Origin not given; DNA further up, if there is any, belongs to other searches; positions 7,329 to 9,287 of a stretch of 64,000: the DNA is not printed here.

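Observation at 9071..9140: Palindrome boundary lies inside a coding region: the last 23 codons, stop and polyA signal of the 553-aa membrane glycoprotein gene are supplied by the repeat arm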

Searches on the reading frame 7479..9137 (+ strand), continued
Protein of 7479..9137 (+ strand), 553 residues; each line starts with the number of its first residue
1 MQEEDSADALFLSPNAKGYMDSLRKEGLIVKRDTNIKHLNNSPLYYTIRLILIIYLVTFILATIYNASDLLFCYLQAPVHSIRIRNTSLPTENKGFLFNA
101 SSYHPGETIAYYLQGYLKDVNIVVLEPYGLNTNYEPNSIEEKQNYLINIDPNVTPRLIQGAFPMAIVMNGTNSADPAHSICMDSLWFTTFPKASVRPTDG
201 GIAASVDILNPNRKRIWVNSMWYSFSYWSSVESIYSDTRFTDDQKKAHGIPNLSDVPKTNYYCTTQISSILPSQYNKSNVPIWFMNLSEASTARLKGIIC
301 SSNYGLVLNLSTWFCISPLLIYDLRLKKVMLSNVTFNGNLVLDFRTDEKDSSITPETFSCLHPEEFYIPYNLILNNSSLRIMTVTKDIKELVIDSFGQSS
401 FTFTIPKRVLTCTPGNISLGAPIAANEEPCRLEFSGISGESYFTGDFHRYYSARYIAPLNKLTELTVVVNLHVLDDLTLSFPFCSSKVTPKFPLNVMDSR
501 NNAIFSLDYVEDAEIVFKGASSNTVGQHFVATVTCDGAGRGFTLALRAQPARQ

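Call 72: predict_structure(alignment_id=A3)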
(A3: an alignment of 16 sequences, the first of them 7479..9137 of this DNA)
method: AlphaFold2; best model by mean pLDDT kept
length: 553 residues; sequences in the alignment: 16
mean_pLDDT: 64.4   pTM: 0.71
mean pLDDT of the five models: 64.4, 63.8, 61.6, 58.4, 56.6
residues with pLDDT >= 90: 42; 70-90: 206; 50-70: 146; < 50: 159
segments of 3 or more residues with pLDDT < 50: 1-13, 27-38, 99-122, 131-159, 350-356, 418-422, 444-446, 475-477, 480-502, 505-539, 549-553
pLDDT, mean of each block of 10 residues (from residue 1): 35 52 52 49 79 94 83 72 72 59 41 41 53 45 39 41 83 73 92 77 87 77 67 63 73 65 63 77 84 73 90 85 88 88 72 51 75 86 78 77 66 53 55 77 57 71 68 53 41 35 46 34 42 47 53 36
secondary structure, 60 per line:
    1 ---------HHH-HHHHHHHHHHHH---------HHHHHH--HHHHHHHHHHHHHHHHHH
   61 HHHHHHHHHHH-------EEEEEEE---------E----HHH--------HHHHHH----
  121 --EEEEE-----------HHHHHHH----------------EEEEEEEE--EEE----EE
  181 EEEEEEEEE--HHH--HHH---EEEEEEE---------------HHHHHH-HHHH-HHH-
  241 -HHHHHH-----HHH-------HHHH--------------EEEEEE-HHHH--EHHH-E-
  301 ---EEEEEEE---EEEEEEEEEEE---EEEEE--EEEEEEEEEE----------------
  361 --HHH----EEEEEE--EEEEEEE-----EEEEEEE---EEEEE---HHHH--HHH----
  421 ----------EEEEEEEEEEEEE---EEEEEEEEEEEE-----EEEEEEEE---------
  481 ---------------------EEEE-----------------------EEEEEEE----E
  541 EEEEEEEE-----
elements in order: H14-25 H35-40 H43-71 E79-85 H111-116 E123-127 H139-145 E162-169 E172-174 E179-189 E203-209 H225-230 H232-235 H242-247 H263-266 E281-286 H288-291 E304-310 E314-324 E328-332 E335-344 E370-375 E378-384 E390-396 E400-404 H408-411 E431-443 E447-458 E464-471 E502-505 E529-535 E540-548
